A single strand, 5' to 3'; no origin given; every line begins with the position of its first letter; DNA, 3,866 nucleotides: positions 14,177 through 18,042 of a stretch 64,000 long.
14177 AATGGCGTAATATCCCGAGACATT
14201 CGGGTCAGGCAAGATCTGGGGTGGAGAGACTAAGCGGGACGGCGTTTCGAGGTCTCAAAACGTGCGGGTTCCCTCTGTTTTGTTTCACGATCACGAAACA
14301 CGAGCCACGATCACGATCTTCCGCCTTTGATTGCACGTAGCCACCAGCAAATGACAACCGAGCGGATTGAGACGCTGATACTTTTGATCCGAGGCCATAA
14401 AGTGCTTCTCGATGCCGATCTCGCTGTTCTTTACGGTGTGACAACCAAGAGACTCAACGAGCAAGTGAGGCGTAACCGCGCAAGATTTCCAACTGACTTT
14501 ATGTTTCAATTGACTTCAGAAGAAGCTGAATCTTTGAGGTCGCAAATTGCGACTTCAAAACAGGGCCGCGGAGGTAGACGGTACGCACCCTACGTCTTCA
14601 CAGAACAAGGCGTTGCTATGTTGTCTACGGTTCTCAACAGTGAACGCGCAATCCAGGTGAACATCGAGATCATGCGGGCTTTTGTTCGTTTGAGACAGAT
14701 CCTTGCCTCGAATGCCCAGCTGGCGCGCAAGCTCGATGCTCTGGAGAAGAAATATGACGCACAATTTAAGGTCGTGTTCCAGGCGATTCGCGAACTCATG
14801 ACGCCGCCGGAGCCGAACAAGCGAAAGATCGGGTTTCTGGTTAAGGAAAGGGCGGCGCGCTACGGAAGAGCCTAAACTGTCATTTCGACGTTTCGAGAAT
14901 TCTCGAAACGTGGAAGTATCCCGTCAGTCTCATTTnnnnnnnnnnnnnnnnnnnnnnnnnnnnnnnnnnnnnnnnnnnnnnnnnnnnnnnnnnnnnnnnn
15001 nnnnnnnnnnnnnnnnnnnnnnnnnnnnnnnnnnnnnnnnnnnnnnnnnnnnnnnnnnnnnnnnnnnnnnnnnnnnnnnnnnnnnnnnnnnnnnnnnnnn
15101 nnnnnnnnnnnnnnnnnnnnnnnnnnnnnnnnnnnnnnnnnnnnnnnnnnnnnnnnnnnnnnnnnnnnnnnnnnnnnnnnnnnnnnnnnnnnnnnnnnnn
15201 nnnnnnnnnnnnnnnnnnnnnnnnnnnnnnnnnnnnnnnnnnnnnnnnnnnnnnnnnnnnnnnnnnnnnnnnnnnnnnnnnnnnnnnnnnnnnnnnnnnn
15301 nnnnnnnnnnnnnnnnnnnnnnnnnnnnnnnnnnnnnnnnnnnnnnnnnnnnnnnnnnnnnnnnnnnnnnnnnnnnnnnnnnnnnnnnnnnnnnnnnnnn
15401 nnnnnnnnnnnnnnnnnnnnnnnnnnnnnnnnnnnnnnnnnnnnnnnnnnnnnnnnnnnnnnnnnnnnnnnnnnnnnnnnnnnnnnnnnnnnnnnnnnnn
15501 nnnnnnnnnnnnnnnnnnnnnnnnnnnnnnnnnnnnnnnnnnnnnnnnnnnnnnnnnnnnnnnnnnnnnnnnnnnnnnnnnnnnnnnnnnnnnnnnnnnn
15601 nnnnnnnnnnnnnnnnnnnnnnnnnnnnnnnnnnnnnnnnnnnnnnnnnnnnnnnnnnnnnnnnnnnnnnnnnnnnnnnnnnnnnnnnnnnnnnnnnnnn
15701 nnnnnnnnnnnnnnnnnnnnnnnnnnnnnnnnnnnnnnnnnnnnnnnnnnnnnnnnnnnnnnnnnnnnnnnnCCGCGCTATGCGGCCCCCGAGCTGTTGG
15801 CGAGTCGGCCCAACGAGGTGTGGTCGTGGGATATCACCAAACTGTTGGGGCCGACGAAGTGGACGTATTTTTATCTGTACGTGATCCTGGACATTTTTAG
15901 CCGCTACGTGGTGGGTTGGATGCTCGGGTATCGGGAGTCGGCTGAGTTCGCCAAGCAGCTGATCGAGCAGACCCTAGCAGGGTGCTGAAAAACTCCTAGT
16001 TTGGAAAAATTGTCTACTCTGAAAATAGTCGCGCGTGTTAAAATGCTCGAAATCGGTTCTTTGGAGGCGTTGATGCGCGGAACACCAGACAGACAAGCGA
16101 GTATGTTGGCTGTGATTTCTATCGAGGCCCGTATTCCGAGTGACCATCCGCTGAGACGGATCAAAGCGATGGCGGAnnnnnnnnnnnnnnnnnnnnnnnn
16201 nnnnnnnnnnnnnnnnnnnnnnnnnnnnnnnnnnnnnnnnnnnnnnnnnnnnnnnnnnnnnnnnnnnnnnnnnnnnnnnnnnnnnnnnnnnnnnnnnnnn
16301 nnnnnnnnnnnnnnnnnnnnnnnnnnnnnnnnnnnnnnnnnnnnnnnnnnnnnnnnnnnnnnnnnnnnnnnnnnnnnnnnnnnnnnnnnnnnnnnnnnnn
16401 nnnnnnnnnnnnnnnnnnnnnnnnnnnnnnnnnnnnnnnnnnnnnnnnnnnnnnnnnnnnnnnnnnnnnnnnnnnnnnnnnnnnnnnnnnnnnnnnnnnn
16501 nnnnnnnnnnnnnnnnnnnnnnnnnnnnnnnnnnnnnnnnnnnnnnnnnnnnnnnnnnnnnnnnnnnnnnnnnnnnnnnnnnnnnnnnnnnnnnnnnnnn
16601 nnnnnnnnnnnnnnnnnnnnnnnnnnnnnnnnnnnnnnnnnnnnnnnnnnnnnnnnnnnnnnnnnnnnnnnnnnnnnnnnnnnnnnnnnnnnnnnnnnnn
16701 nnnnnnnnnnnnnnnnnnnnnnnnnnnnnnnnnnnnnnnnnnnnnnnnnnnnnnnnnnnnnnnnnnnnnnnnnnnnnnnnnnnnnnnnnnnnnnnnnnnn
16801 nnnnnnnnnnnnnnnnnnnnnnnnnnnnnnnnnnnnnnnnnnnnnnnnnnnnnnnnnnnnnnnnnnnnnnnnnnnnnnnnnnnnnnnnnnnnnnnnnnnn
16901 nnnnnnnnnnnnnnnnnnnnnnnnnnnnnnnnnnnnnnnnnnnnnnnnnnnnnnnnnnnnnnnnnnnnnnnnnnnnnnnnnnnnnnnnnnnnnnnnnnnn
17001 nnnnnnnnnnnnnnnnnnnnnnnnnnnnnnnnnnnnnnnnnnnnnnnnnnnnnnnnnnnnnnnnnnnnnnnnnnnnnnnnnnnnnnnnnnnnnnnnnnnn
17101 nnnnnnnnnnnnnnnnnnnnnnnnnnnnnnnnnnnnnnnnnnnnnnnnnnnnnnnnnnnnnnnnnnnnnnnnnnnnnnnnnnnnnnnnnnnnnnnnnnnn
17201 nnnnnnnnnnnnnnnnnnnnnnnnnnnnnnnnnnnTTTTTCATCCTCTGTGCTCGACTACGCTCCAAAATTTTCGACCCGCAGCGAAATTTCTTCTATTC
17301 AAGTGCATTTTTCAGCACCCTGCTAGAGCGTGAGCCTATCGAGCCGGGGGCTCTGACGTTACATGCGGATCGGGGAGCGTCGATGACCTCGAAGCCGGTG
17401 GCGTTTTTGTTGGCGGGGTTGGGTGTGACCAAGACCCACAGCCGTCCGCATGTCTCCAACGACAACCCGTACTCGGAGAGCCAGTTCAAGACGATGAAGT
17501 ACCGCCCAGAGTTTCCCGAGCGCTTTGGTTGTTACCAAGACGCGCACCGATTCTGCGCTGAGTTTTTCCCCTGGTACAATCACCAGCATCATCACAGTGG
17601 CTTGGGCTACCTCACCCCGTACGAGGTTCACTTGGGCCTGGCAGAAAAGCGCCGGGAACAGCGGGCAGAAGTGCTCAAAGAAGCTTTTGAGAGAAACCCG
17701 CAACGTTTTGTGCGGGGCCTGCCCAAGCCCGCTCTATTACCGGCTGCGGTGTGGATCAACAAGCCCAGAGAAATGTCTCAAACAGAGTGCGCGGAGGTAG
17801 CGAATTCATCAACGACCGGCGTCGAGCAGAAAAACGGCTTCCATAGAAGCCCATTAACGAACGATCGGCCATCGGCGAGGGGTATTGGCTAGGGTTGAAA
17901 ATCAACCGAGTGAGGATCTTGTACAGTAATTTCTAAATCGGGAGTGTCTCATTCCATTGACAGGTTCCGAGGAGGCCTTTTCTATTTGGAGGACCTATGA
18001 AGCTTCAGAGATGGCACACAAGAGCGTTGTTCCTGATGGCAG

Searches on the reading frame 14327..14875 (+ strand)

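Call 46: search_protein_families(library=pfam, proteins=[window:14327-14875:+], max_evalue=0.00001)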
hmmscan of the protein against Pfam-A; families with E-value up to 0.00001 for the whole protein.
window:14327-14875:+ (182 aa): 1 family
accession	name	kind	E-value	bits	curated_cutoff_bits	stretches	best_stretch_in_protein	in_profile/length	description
PF10543.14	ORF6N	-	1.1e-34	119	27.8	1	18-102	3-86/86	ORF6N domain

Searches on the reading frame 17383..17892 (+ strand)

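Call 45: search_protein_families(library=pfam, proteins=[window:17383-17892:+], max_evalue=0.00001)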
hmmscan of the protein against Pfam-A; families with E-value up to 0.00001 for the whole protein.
window:17383-17892:+ (169 aa): 1 family
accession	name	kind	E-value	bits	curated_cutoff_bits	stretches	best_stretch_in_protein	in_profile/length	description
PF13683.12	rve_3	-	4.5e-16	58.8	26.5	1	14-79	2-67/67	Integrase core domain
